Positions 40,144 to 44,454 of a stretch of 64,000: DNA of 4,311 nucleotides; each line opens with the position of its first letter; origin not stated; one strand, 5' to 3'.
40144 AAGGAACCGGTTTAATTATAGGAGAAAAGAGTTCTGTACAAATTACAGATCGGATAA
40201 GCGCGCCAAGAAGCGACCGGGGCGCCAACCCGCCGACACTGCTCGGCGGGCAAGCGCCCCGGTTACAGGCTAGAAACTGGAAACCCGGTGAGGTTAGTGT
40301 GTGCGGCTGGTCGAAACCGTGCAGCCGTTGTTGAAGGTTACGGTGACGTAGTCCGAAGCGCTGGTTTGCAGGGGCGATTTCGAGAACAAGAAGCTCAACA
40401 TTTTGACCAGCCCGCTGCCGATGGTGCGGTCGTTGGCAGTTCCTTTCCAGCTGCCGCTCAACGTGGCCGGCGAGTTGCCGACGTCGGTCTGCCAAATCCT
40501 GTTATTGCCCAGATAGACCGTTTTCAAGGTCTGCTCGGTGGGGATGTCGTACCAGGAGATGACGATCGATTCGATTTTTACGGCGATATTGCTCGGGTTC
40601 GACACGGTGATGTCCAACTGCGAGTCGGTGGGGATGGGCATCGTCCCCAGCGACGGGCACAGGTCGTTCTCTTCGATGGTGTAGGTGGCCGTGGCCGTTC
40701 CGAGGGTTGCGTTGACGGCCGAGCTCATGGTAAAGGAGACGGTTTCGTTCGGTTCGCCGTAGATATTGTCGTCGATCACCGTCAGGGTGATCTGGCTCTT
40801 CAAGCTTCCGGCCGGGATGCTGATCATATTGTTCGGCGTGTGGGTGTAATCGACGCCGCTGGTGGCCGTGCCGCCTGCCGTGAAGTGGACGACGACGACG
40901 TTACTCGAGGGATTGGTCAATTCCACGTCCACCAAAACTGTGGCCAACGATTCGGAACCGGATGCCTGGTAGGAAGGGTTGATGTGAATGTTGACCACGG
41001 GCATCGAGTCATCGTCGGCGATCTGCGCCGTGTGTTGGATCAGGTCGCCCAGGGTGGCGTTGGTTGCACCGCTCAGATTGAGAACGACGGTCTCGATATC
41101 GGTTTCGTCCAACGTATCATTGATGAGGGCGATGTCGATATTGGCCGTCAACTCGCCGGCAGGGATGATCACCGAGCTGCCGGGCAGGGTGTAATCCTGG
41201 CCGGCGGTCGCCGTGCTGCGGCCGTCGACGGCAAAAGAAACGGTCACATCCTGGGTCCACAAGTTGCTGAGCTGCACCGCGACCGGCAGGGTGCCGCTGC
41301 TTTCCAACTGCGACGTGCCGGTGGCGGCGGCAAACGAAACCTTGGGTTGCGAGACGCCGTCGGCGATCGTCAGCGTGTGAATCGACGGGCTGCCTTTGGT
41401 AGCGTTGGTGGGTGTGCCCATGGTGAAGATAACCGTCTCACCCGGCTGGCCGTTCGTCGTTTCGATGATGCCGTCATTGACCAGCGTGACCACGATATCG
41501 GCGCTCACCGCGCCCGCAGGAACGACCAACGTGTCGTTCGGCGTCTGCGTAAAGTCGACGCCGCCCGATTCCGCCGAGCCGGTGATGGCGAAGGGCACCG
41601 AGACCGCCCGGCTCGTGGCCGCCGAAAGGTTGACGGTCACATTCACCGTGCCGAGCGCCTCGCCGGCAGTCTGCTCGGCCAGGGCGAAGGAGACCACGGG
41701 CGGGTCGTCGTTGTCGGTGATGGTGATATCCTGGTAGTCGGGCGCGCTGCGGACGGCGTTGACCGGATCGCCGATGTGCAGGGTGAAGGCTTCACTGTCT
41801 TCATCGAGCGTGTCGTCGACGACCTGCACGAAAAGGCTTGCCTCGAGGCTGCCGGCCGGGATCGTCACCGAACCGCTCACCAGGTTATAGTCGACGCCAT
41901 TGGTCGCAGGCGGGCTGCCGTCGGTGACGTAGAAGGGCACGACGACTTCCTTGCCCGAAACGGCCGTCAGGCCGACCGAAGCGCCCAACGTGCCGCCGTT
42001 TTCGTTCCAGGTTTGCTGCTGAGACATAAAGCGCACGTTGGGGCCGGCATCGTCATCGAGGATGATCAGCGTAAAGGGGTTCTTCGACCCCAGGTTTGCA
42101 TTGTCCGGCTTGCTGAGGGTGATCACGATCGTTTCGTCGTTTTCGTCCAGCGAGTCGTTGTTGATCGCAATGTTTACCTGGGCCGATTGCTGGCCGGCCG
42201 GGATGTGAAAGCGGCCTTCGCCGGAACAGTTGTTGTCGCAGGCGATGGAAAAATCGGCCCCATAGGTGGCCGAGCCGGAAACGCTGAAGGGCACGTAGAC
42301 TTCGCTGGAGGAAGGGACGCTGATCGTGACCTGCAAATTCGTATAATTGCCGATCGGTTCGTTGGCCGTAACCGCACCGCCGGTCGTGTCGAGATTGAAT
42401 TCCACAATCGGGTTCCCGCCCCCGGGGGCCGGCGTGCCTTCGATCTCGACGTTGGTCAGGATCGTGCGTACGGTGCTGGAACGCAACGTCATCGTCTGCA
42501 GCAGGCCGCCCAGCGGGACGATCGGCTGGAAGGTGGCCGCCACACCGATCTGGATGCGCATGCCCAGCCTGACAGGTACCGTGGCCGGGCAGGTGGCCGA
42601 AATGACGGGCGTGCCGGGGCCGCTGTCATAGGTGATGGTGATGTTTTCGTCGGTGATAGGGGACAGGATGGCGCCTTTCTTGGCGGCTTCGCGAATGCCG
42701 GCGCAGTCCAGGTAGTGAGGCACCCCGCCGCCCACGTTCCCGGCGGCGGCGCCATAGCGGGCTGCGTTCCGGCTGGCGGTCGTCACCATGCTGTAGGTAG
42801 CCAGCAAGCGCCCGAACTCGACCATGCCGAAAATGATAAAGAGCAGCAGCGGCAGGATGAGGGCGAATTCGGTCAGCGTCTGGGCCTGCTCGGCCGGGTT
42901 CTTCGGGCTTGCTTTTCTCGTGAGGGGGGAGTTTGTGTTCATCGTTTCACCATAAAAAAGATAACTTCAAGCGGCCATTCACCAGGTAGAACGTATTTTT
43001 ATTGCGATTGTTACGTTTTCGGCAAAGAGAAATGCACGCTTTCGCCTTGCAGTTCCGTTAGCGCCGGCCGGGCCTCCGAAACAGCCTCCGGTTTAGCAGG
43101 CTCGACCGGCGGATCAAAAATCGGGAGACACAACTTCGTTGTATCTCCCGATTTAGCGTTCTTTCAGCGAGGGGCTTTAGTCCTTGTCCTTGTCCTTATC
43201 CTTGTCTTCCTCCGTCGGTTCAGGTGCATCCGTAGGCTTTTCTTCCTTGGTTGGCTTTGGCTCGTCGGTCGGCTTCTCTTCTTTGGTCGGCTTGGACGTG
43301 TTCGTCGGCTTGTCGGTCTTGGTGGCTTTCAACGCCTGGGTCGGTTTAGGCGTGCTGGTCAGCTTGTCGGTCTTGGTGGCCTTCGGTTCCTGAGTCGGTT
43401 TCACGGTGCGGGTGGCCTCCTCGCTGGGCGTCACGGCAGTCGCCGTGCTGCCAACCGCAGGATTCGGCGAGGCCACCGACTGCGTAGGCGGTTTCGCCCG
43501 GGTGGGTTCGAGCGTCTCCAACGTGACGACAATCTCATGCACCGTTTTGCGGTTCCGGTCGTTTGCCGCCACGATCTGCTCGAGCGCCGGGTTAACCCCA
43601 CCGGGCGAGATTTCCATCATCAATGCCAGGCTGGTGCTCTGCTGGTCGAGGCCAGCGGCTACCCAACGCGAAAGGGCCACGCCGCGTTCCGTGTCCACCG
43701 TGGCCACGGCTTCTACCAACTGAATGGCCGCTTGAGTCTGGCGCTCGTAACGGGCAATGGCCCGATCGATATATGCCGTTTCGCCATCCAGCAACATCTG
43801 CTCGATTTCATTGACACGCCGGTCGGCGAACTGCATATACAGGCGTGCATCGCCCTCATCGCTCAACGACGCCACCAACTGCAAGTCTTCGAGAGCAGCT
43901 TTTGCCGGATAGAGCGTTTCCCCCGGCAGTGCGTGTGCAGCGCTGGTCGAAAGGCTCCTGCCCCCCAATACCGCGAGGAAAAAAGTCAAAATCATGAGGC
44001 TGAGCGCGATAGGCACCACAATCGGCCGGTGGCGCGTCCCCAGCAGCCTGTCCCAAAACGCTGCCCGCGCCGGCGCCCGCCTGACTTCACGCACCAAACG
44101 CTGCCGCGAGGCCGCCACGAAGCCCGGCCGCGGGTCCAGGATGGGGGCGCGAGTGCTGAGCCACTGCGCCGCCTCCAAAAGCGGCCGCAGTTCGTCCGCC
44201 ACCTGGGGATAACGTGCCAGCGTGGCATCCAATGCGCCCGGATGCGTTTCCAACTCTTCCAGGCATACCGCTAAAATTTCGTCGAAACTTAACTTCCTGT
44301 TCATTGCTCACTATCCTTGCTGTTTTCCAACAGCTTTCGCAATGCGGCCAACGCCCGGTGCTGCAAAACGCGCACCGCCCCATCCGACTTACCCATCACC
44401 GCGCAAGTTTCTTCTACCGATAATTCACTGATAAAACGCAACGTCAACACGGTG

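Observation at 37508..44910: GTAAC-N16-CGTTyTAC motif found three times, linking an ECF sigma/anti-sigma pair to Tad-like pseudopilin genes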

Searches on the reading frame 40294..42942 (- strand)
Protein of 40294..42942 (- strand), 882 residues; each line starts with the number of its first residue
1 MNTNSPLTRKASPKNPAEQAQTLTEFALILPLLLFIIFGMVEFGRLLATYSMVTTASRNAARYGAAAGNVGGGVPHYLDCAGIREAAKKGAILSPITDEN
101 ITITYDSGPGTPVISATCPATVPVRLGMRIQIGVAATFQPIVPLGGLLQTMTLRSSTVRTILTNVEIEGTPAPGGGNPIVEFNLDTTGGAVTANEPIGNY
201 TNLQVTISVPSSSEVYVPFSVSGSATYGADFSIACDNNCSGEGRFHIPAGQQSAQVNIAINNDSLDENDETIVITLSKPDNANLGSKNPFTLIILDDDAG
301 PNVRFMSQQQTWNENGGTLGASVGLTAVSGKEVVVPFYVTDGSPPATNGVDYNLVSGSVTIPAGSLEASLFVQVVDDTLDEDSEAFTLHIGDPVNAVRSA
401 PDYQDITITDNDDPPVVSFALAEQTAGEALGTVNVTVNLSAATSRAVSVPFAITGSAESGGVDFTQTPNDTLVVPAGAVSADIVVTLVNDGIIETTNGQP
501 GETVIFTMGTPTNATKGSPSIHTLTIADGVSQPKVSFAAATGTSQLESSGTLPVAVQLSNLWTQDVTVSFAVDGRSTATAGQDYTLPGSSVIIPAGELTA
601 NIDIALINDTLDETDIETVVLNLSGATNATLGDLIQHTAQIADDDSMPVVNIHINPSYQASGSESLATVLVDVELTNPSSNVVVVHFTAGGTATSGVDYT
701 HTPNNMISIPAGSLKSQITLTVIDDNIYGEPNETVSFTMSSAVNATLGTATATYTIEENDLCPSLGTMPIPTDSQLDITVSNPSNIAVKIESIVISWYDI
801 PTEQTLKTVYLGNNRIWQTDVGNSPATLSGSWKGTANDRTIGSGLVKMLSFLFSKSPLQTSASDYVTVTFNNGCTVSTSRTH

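Call 9: search_protein_families(library=pfam, proteins=[window:40294-42942:-], max_evalue=0.01)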
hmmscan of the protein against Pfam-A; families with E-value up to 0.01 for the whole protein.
window:40294-42942:- (882 aa): 4 families
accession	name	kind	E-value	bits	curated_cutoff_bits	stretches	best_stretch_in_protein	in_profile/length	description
PF03160.20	Calx-beta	-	5.4e-46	155.9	27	5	296-412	1-119/119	Calx-beta domain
PF07811.17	TadE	-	3.3e-13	50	22.9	1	21-62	2-43/43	TadE-like protein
PF16132.11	DUF4843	-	3.9e-08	33.5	34.5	1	551-633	34-119/163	Domain of unknown function (DUF4843)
PF08522.16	BT_3987-like_N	-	9.2e-07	30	25.9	0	545-612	22-103/120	BT_3987-like, N-terminal domain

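Call 35: search_protein_families(library=ncbifam, proteins=[window:40294-42942:-], max_evalue=0.01)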
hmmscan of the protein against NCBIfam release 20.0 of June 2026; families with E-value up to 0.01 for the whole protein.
window:40294-42942:- (882 aa): 1 family
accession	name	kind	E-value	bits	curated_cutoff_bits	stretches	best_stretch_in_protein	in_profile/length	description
TIGR00845.1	caca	equivalog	3.1e-24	84.8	679.85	2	198-396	411-616/921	sodium/calcium exchanger 1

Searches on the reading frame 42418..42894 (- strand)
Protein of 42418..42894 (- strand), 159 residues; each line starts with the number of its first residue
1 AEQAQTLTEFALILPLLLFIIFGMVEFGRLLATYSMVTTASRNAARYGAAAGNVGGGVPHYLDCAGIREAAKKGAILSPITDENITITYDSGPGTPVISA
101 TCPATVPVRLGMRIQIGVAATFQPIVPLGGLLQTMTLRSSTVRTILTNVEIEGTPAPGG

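Call 83: find_related_loci(query=A6, collection=metagenome_contigs, flank=6000)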
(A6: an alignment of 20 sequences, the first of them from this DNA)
Query A6 (159 aa) in metagenome_contigs; peptide patterns used: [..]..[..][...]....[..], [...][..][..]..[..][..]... (x = any residue, [..] = any of these).
600 stretches matched a pattern (row limit reached: there are more); 376 encode a relative of the query (tblastn E <= 1e-3); the best 80 are kept; 80 distinct loci.
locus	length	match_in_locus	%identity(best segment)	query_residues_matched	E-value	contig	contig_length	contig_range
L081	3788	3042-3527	46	2-157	4e-43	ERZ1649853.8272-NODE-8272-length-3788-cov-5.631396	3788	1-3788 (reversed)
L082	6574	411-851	49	3-152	3e-41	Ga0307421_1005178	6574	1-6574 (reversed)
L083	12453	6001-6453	49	1-150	2e-41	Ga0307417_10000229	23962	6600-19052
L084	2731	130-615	47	4-152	6e-39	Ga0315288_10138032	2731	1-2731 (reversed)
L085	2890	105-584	47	2-152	5e-38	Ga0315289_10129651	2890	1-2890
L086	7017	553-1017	42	2-154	1e-36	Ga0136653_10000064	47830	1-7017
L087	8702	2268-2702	46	5-149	3e-35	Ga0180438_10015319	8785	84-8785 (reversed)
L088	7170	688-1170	46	2-159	2e-34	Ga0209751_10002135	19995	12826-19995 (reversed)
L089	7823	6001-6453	44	2-149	1e-33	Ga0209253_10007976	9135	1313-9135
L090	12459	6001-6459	41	3-155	7e-32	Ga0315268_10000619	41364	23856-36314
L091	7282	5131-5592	45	3-155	2e-31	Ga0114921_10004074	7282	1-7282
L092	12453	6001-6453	45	5-154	3e-31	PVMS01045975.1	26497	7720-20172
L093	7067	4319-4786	45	2-155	4e-31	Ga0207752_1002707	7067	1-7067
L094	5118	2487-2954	45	3-151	1e-30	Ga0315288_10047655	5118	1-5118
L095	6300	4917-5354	42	3-151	8e-30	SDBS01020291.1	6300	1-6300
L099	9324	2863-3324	41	3-157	1e-26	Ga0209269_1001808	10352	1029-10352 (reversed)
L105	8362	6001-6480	41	1-151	6e-24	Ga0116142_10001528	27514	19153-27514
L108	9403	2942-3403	39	5-151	9e-23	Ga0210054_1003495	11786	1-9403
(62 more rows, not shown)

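Call 86: search_protein_families(library=pfam, proteins=[L092:3387-4364:+, L092:4357-5805:+, L105:1119-2849:+, L105:2846-4075:+, L099:1122-1673:+, L099:1666-2712:+, L087:63-974:+, L087:1356-2057:+, L108:426-1862:+, L108:1924-2847:+], max_evalue=0.001)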
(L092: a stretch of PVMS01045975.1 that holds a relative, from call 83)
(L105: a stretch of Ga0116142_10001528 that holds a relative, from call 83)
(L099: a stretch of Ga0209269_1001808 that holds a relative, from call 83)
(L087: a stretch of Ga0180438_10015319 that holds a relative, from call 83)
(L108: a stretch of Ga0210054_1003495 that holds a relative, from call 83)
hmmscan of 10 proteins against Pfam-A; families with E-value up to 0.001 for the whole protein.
L092:3387-4364:+ (325 aa): 1 family
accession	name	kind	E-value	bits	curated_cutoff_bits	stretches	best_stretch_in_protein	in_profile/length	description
PF01343.23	Peptidase_S49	-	7e-22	78.5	24.9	1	120-268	3-153/154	Peptidase family S49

L092:4357-5805:+ (482 aa): 3 families
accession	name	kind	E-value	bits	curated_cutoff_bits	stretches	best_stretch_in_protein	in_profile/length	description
PF14258.12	DUF4350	-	2.2e-06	28.5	30.4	1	108-275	28-177/181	Domain of unknown function (DUF4350)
PF09822.16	ABC_transp_aux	-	0.00034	20.4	34.7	0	116-218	45-176/288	ABC-type uncharacterized transport system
PF23355.1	IFT52_GIFT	-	0.0009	18.8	27.2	0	107-178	36-108/246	IFT52 GIFT domain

L105:1119-2849:+ (576 aa): 3 families
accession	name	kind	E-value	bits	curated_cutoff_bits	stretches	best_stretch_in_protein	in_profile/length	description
PF00587.30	tRNA-synt_2b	-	2.8e-26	93.1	29.3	1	96-462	3-179/179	tRNA synthetase class II core domain (G, H, P, S and T)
PF04073.20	tRNA_edit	-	8.2e-26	90.9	25.5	1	256-378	1-118/123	Aminoacyl-tRNA editing domain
PF03129.25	HGTP_anticodon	-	6.9e-15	55.4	21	1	482-569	5-92/94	Anticodon binding domain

L105:2846-4075:+ (409 aa): 3 families
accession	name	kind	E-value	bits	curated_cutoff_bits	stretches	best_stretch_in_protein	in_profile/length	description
PF01041.23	DegT_DnrJ_EryC1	-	2.5e-105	353.1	19.8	1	28-402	2-358/360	DegT/DnrJ/EryC1/StrS aminotransferase family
PF00155.27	Aminotran_1_2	-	0.00062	19.5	19.7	1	42-142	33-144/361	Aminotransferase class I and II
PF01212.27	Beta_elim_lyase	-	0.00078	19.3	27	0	50-135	32-118/288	Beta-eliminating lyase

L099:1122-1673:+ (183 aa): 5 families
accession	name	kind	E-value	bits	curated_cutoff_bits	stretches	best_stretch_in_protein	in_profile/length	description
PF04542.20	Sigma70_r2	-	7.6e-15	54.9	24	1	26-96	1-69/71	Sigma-70 region 2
PF08281.18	Sigma70_r4_2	-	2.3e-13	50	25.7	1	126-177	3-54/54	Sigma-70, region 4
PF04545.22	Sigma70_r4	-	1.4e-12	47.3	24.1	1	131-178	2-49/50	Sigma-70, region 4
PF07638.17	Sigma70_ECF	-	9.6e-06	26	21.1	1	10-166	6-168/185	ECF sigma factor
PF22233.2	PhyR_sigma-like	-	0.00039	20.6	27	0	131-175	1-45/50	Response regulator PhyR, sigma-like domain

L099:1666-2712:+ (348 aa): 1 family
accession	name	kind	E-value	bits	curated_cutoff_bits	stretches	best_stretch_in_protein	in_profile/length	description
PF18915.5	DUF5667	-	1.3e-16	61.2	27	1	134-244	2-99/99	Domain of unknown function (DUF5667)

L087:63-974:+ (303 aa): 1 family
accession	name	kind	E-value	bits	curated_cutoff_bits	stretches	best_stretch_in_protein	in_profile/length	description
PF00563.25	EAL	-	1.1e-75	254.4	31.3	1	51-287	3-236/236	EAL domain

L087:1356-2057:+ (233 aa): 2 families
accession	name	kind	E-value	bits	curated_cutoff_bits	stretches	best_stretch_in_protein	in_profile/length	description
PF00072.30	Response_reg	-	1.2e-28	100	30.2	1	14-124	1-110/111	Response regulator receiver domain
PF00196.25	GerE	-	2.8e-17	62.5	23.5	1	166-220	3-57/57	Bacterial regulatory proteins, luxR family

L108:426-1862:+ (478 aa): 0 families

L108:1924-2847:+ (307 aa): 2 families
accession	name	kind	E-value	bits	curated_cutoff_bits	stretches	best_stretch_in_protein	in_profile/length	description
PF01478.23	Peptidase_A24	-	3.2e-11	44.1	26.5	1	142-260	5-104/104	Type IV leader peptidase family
PF01940.21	DUF92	-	0.00089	19.1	27.5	0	177-240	27-91/251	Integral membrane protein DUF92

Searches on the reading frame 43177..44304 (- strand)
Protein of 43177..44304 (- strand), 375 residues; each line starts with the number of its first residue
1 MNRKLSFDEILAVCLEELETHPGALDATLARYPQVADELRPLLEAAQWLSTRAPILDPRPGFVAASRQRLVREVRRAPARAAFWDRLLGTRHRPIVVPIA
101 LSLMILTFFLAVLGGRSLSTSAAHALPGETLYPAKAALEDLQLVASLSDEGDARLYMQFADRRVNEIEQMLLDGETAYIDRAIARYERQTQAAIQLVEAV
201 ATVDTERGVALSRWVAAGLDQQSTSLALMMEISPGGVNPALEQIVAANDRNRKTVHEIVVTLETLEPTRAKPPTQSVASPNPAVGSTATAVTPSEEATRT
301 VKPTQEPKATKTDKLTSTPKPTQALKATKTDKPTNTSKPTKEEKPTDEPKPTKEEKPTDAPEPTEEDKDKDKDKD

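Call 9: search_protein_families(library=pfam, proteins=[window:43177-44304:-], max_evalue=0.01)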
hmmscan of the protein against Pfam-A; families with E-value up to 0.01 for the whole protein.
window:43177-44304:- (375 aa): 1 family
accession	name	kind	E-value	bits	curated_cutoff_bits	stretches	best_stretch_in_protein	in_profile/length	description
PF18915.5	DUF5667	-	1.8e-14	54.4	27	1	125-212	2-90/99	Domain of unknown function (DUF5667)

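Call 35: search_protein_families(library=ncbifam, proteins=[window:43177-44304:-], max_evalue=0.01)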
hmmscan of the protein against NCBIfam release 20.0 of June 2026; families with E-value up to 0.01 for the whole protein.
window:43177-44304:- (375 aa): 0 families

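Call 38: search_solved_structures(query=window:43177-44304:-, max_evalue=10, show_alignments=2)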
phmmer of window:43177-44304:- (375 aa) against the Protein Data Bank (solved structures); distinct sequences matched with E-value up to 10: 2.
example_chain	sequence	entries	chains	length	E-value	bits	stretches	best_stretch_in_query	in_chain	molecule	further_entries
8hfq_m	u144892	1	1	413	0.89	12.2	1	256-315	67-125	Ferredoxin--NADP reductase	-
7u4h_A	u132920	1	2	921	9.9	8.8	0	251-375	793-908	Penicillin-binding protein 1A (Pbp1a)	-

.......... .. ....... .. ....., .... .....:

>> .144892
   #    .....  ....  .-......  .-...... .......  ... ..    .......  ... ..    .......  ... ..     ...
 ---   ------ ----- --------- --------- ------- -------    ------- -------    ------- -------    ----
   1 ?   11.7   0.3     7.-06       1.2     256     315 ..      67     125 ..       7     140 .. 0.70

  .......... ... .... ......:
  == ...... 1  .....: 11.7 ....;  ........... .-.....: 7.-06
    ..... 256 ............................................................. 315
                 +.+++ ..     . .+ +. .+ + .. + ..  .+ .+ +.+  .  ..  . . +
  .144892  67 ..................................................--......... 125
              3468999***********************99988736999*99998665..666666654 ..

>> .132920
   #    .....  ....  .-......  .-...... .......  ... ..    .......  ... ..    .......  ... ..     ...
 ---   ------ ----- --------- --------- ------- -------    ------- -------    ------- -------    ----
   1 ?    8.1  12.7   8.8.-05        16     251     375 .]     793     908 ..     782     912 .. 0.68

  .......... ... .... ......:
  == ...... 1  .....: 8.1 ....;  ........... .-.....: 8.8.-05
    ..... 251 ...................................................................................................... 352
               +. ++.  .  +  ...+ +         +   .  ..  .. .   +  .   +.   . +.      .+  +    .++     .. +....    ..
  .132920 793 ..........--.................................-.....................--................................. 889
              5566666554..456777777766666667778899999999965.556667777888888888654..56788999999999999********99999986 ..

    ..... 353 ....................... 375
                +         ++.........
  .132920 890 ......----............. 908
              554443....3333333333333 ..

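Call 64: predict_structure(alignment_id=A3)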
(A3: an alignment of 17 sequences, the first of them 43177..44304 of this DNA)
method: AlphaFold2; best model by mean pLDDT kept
length: 375 residues; sequences in the alignment: 17
mean_pLDDT: 72.2   pTM: 0.47
mean pLDDT of the five models: 72.2, 71.1, 69.7, 69.5, 66.0
residues with pLDDT >= 90: 156; 70-90: 57; 50-70: 58; < 50: 104
segments of 3 or more residues with pLDDT < 50: 90-93, 277-292, 294-345, 350-357, 359-375
pLDDT, mean of each block of 10 residues (from residue 1): 72 90 93 94 89 70 68 58 56 58 75 66 88 91 91 98 97 94 97 98 95 97 95 92 97 96 71 50 36 39 36 34 33 40 45 46 43 43
secondary structure, 60 per line:
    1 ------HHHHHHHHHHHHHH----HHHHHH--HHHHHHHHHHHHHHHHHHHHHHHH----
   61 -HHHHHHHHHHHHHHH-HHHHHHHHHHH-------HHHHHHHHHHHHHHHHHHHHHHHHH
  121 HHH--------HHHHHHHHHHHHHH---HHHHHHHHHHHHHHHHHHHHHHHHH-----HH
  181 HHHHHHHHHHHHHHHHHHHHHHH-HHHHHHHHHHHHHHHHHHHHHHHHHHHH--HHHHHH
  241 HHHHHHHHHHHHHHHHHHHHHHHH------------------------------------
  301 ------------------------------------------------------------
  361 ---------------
elements in order: H7-20 H25-30 H33-56 H62-76 H78-88 H96-123 H132-145 H149-173 H179-203 H205-232 H235-264

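Call 67: fold_search(model_id=the predicted structure, library=pdb)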
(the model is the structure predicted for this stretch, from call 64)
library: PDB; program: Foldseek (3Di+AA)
matches with E <= 10: 978; with E <= 0.001: 0
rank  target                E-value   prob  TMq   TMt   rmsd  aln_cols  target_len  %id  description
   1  5ecf_J                3.5e-02  0.93  0.12  0.30  15.8       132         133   11  Ligand binding domain 1 of Penicillium marneffei MP1 protein complexed with arachidonic acids (released 2016-10-19)
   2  5k7v_A                5.4e-02  0.97  0.28  0.36  14.0       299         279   14  Computational Design of Self-Assembling Cyclic Protein Homooligomers (released 2017-04-12)
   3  9mg8_B                8.6e-02  0.92  0.21  0.21  14.6       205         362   18  Crystal Structure of b-iTHR-110 (released 2025-12-17)
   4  9min_I                9.0e-02  1.00  0.20  0.50   7.6       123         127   13  Structure of a designed minibinder to NYESO1-A*02:01 (released 2025-08-06)
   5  5h78_A                9.5e-02  0.69  0.18  0.26  14.9       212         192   15  Crystal structure of the PKA-DHR14 fusion protein (released 2017-06-28)
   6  6vfk_B                1.1e-01  0.99  0.27  0.35   6.2       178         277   17  De novo designed tetrahedral nanoparticle T33_dn10 displaying 4 copies of BG505-SOSIP trimer on the surface (released 2020-07-22)
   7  8g9j                  1.1e-01  0.57  0.15  0.23  16.4       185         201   14  Geometrically programmable nanomaterial construction using regularized protein building blocks (released 2024-03-13)
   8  9min_D                1.2e-01  1.00  0.21  0.51   7.7       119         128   10  Structure of a designed minibinder to NYESO1-A*02:01 (released 2025-08-06)
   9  9fed                  1.3e-01  0.77  0.16  0.29  23.2       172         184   10  Single-chain chimeric protein mimicking the interaction between HR1 and HR2 in HIV gp41 (released 2025-05-28)
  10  5krw_MODEL_1_A        2.0e-01  0.69  0.14  0.28  11.7       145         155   12  Recognition and targeting mechanisms by chaperones in flagella assembly and operation (released 2016-08-17)
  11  8fit_C                2.0e-01  0.69  0.21  0.31  14.3       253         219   16  Multi-state design of two-state switchable hinge proteins (released 2023-08-16)
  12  6nuq                  2.1e-01  0.99  0.23  0.17   7.0       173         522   13  Stat3 Core in complex with compound SI109 (released 2019-12-04)
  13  6e9t_A                2.1e-01  0.90  0.24  0.34   8.0       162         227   14  DHF58 filament (released 2018-11-21)
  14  8d9p                  2.1e-01  0.82  0.16  0.29  23.7       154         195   12  De Novo Photosynthetic Reaction Center Protein Equipped with Heme B and Mn(II) cations (released 2022-09-28)
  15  6zpp                  2.1e-01  0.54  0.13  0.26  16.4       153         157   10  g7941: a virulence factor from Drechmaria coniospora (released 2022-01-19)
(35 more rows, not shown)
